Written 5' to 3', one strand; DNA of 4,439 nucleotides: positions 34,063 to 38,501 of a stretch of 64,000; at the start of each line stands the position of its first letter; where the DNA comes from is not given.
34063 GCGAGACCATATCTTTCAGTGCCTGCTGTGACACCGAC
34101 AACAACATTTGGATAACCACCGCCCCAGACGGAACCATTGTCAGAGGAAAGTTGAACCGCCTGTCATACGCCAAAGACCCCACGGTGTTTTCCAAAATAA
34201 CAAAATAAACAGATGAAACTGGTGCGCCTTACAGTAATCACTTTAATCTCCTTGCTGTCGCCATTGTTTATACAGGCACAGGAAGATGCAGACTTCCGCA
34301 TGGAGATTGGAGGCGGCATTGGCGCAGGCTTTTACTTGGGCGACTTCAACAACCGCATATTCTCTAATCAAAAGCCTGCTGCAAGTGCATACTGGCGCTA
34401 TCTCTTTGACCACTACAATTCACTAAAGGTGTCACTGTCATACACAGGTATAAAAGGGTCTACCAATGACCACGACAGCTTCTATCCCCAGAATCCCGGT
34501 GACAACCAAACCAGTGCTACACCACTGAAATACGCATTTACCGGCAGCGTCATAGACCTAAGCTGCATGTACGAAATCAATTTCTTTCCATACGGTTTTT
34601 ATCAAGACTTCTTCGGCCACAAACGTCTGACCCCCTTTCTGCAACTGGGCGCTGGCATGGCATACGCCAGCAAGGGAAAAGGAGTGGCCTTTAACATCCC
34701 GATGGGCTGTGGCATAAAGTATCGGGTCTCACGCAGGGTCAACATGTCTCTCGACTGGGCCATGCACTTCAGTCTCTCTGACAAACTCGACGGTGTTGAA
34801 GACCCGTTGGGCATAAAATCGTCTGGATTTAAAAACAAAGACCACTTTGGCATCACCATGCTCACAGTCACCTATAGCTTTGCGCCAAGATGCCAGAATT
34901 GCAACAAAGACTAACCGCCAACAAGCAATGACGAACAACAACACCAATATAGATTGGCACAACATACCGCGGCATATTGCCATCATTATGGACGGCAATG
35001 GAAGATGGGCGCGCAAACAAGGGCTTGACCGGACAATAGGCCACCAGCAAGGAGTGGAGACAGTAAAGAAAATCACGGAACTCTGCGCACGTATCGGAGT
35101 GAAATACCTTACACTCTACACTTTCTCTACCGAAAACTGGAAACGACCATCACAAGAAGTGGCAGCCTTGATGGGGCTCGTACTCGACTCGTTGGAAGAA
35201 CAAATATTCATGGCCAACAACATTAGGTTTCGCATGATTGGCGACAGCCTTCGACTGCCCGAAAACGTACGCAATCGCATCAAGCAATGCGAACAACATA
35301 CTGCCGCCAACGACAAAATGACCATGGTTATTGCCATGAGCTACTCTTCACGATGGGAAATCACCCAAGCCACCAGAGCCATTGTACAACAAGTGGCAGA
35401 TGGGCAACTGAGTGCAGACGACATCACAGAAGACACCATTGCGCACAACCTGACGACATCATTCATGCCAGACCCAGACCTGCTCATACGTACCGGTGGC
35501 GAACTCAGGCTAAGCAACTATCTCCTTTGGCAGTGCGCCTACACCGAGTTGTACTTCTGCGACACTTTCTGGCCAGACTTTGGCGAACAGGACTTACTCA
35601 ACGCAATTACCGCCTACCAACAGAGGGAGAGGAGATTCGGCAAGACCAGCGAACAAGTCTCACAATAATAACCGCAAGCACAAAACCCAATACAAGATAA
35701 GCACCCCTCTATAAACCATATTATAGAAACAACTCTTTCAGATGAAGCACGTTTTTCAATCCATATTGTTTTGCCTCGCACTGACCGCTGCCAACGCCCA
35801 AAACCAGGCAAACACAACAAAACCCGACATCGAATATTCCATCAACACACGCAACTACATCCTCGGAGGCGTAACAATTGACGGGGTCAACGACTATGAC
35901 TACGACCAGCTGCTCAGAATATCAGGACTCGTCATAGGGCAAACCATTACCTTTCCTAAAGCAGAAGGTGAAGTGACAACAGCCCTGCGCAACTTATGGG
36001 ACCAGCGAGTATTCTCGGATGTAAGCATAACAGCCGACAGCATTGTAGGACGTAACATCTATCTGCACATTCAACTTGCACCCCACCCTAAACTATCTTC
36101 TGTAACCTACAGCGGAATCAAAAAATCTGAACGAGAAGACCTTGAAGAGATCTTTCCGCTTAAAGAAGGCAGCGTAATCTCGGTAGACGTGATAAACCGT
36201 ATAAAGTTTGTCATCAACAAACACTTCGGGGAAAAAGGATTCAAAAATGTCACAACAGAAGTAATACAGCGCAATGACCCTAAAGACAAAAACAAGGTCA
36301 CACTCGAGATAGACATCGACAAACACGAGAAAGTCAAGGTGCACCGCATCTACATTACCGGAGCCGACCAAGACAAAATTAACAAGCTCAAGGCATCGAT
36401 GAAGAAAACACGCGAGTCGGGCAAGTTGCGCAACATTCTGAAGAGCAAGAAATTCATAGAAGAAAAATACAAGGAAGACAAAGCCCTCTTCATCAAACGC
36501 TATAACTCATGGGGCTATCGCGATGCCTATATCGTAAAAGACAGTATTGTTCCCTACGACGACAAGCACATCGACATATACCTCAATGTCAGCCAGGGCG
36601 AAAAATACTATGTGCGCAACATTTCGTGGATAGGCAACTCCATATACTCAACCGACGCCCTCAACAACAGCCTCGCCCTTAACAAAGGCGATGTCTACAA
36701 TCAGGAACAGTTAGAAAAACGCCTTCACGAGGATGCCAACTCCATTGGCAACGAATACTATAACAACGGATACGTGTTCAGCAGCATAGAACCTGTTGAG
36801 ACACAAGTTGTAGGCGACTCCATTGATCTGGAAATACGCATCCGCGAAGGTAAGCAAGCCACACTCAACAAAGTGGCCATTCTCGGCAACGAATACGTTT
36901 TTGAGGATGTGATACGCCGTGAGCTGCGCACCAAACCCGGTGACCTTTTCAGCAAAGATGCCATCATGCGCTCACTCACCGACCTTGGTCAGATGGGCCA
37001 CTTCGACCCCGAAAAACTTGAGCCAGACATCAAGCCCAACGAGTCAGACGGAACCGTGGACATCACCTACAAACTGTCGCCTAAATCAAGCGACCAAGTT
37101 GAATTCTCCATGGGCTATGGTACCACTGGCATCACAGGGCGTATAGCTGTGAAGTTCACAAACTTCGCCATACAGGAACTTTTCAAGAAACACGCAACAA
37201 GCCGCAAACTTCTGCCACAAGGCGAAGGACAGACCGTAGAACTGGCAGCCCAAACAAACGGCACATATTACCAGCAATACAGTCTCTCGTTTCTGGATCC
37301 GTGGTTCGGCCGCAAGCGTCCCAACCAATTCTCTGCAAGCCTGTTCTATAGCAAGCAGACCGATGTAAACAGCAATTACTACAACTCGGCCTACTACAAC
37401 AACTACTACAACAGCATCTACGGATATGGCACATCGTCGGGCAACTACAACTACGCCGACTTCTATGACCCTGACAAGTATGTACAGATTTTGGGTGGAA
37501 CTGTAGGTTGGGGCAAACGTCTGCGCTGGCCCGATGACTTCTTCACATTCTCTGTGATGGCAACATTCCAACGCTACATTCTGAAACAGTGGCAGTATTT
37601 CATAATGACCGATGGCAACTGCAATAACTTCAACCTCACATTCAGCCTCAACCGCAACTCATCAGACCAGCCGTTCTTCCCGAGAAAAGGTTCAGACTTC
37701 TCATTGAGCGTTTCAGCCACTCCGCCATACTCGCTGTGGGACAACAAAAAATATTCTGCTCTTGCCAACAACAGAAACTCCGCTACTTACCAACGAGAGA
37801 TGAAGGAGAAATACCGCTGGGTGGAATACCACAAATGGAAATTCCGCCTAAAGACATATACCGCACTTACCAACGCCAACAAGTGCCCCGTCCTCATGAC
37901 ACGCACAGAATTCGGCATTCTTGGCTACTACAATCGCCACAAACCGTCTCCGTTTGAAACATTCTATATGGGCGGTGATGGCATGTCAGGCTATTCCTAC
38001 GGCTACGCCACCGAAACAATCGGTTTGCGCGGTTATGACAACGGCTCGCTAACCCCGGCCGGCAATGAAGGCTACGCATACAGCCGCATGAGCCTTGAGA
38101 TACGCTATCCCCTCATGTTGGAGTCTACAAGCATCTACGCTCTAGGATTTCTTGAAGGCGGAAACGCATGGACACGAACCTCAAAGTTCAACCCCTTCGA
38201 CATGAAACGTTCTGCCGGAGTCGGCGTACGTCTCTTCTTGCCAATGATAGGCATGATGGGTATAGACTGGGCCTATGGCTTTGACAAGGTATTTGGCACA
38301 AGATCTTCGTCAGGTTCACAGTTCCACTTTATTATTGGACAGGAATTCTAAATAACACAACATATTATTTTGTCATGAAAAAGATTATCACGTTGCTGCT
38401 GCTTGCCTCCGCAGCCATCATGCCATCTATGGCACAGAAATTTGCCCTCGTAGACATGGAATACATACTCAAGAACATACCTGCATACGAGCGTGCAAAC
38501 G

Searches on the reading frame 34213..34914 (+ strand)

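Call 111: search_protein_families(library=pfam, proteins=[window:34213-34914:+], max_evalue=0.00001)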
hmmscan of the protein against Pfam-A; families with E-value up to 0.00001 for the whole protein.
window:34213-34914:+ (233 aa): 1 family
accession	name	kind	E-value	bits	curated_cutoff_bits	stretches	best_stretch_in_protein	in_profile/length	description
PF19573.5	DUF6089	-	3.1e-11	43.5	23.2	1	10-230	6-224/226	Domain of unknown function (DUF6089)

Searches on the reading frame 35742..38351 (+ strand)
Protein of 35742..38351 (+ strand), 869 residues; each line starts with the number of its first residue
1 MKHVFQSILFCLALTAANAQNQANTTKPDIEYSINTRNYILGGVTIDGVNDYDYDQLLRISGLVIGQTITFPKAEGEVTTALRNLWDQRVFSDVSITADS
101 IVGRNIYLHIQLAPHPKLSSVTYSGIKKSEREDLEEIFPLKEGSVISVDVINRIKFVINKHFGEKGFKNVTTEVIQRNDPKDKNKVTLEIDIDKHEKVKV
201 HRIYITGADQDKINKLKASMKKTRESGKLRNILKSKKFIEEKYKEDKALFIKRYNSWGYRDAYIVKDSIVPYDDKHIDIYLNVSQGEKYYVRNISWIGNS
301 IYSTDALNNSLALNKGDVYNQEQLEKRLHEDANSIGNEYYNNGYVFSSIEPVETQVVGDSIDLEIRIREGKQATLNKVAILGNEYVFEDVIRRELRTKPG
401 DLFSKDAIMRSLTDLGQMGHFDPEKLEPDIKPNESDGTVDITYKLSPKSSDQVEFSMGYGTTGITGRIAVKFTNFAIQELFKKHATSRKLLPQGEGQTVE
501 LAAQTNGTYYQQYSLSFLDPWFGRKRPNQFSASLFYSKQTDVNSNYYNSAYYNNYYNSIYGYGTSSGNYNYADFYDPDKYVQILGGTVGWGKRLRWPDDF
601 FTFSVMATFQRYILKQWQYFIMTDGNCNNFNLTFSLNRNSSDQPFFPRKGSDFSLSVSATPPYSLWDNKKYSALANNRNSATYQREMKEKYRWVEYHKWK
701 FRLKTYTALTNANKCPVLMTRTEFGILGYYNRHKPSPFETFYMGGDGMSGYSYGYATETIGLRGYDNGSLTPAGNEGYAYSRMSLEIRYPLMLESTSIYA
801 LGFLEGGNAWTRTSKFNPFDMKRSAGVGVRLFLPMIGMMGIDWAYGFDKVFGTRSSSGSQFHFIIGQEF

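Call 64: search_protein_families(library=pfam, proteins=[window:35742-38351:+], max_evalue=0.00001)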
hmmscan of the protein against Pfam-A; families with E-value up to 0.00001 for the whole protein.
window:35742-38351:+ (869 aa): 2 families
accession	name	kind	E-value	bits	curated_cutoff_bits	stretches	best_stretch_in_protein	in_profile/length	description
PF07244.20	POTRA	-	4.3e-40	136.7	21.3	3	289-370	1-79/79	Surface antigen variable number repeat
PF01103.29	Omp85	-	9.4e-27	94.8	24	1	494-869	4-325/325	Omp85 superfamily domain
